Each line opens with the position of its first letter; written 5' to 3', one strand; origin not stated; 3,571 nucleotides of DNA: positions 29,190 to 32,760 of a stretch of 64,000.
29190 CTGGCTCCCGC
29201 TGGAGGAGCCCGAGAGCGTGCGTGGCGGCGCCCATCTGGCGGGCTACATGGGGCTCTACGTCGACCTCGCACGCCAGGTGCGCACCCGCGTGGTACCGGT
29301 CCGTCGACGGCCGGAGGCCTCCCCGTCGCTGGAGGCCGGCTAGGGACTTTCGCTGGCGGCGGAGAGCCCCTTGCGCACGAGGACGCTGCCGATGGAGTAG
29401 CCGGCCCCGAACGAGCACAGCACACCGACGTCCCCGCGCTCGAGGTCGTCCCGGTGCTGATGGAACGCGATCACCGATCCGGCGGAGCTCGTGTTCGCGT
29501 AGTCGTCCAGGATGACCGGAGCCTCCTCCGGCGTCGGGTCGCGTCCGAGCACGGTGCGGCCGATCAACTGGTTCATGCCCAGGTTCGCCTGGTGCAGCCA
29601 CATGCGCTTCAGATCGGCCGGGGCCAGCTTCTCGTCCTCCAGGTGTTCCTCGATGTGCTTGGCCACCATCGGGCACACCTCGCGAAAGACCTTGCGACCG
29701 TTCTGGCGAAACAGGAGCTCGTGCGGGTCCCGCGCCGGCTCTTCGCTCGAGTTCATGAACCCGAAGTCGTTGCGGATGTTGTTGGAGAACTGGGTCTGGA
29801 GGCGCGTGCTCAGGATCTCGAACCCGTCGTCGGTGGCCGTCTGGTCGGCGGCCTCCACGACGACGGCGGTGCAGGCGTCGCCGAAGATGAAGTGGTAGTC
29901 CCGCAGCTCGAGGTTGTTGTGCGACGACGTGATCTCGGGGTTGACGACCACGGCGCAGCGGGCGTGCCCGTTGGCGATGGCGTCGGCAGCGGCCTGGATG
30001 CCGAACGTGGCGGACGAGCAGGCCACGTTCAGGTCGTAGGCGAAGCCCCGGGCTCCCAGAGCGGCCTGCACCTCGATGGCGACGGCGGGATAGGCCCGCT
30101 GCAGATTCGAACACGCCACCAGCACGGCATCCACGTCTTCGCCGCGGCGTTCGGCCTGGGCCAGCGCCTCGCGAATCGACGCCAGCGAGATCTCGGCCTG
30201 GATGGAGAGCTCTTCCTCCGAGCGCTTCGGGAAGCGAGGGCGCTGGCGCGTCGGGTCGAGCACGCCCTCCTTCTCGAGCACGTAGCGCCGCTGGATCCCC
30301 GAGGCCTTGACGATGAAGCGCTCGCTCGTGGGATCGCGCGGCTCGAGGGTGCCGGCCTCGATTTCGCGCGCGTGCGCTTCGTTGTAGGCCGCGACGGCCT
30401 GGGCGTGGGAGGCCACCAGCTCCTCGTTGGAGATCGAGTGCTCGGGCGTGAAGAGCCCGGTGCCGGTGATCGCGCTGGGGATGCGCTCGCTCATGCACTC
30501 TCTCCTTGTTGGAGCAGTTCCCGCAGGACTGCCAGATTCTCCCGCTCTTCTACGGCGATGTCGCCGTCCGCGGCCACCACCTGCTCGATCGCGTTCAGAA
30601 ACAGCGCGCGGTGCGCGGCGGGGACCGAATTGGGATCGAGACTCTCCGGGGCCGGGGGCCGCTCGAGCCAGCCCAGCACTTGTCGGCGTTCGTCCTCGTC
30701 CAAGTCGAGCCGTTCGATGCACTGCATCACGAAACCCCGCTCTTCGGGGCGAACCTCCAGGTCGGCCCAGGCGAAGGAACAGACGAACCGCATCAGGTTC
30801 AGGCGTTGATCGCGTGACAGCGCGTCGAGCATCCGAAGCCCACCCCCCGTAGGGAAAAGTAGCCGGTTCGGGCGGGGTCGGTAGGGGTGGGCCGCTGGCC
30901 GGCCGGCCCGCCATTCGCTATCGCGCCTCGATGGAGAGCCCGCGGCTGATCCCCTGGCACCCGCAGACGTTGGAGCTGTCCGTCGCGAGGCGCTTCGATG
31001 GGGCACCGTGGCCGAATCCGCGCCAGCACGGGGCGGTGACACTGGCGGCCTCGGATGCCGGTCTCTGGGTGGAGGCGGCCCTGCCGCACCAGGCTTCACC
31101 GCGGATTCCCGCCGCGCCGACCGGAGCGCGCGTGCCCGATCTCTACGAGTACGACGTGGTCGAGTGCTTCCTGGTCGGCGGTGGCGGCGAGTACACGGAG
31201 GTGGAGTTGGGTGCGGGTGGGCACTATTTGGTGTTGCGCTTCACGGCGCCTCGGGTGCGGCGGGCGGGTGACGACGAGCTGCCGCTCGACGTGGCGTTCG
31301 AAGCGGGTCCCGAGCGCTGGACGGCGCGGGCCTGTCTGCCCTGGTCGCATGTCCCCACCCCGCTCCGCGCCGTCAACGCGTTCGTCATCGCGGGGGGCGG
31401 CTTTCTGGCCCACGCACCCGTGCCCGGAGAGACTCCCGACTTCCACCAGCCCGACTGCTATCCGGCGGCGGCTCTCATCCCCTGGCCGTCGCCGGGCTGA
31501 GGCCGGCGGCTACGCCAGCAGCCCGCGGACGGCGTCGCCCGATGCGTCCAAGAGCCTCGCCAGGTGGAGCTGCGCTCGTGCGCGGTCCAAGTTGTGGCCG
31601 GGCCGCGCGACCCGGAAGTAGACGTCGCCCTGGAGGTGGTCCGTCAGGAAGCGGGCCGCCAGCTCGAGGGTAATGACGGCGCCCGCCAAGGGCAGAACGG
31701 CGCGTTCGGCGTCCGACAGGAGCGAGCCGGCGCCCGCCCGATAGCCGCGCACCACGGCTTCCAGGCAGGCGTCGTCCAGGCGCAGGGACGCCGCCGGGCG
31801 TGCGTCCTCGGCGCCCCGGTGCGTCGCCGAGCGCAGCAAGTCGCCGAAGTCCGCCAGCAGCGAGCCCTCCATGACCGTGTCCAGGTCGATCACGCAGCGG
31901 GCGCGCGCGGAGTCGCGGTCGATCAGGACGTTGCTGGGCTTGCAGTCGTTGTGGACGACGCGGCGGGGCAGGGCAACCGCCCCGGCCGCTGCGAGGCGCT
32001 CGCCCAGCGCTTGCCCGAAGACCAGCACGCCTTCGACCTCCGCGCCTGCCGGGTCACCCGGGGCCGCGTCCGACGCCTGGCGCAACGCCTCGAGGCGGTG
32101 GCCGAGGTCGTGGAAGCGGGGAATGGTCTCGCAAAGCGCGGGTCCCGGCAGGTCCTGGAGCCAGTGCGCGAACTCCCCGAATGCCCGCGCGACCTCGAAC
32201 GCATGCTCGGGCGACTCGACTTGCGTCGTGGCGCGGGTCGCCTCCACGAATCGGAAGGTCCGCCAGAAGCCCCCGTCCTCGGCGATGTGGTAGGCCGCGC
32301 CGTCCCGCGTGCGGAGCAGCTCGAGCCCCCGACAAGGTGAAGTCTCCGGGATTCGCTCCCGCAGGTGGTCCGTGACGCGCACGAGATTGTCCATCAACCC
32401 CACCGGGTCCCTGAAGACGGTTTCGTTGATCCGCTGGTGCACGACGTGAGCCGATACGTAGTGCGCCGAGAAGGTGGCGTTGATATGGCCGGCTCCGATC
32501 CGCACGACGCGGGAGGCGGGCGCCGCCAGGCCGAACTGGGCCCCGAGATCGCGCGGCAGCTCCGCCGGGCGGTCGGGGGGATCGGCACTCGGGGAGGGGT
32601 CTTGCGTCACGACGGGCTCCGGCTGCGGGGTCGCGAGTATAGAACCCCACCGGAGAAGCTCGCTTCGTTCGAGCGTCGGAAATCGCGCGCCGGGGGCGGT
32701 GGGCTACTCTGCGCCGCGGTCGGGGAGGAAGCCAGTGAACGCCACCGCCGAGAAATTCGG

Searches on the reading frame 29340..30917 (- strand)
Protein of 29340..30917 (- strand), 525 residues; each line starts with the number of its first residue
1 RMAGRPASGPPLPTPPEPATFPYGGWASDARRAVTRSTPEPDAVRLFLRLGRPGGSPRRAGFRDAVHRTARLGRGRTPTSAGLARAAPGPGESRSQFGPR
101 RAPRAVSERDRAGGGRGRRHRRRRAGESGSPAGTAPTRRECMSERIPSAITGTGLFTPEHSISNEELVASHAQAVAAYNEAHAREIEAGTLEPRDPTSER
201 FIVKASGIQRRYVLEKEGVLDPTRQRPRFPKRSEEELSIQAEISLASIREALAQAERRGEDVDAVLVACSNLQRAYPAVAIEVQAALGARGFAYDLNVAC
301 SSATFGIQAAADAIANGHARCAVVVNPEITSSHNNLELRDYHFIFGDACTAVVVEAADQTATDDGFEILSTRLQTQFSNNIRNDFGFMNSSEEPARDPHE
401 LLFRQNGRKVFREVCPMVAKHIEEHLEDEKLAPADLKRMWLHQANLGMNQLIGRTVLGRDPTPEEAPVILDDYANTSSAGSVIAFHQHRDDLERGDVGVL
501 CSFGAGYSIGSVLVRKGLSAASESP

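Call 37: search_protein_families(library=ncbifam, proteins=[window:29340-30917:-], max_evalue=0.00001)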
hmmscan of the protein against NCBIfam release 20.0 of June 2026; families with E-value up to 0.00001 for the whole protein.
window:29340-30917:- (525 aa): 9 families
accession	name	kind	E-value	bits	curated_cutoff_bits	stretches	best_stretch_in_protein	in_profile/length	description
NF005703.0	PRK07515.1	equivalog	1.1e-175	584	304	1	149-516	5-372/373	beta-ketoacyl-ACP synthase III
NF006829.0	PRK09352.1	subfamily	1e-46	159.4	249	1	240-515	53-320/322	beta-ketoacyl-ACP synthase 3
TIGR00747.1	fabH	subfamily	8.8e-37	126.9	292.1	1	240-515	51-321/322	beta-ketoacyl-ACP synthase III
NF005541.0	PRK07204.1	equivalog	8.3e-25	87.9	402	1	245-514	57-327/329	beta-ketoacyl-ACP synthase III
NF004623.0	PRK05963.1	equivalog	8.1e-23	81.2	437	1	203-515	20-327/328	beta-ketoacyl-ACP synthase III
NF005308.0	PRK06840.1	equivalog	1.6e-10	40.6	315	1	193-515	15-334/339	3-oxoacyl-ACP synthase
NF006720.0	PRK09258.1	equivalog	3.3e-09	36.5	285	1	242-506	63-328/338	3-oxoacyl-ACP synthase III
NF003274.0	PRK04262.1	equivalog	9.8e-09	34.7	244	1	242-507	53-299/347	hydroxymethylglutaryl-CoA synthase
NF009519.0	PRK12880.1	equivalog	2.2e-08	33.8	436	1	261-514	81-336/353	beta-ketoacyl-ACP synthase III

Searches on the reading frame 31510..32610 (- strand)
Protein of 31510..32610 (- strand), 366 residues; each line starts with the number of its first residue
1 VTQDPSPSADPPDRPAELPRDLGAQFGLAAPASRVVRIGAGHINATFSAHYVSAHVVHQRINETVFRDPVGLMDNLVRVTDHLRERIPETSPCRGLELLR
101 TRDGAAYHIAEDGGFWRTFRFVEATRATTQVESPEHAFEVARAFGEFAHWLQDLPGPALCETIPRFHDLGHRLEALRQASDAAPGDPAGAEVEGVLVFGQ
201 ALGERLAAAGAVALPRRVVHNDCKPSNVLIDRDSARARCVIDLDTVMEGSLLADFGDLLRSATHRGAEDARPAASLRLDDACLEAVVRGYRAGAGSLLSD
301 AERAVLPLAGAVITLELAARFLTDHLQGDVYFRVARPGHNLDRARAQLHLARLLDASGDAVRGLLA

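Call 54: search_protein_families(library=pfam, proteins=[window:31510-32610:-], max_evalue=0.0001)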
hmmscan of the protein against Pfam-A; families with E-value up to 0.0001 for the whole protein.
window:31510-32610:- (366 aa): 1 family
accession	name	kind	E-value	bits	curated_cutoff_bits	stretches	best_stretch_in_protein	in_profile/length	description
PF01636.29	APH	-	8.4e-19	68.7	23.2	1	37-268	4-219/239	Phosphotransferase enzyme family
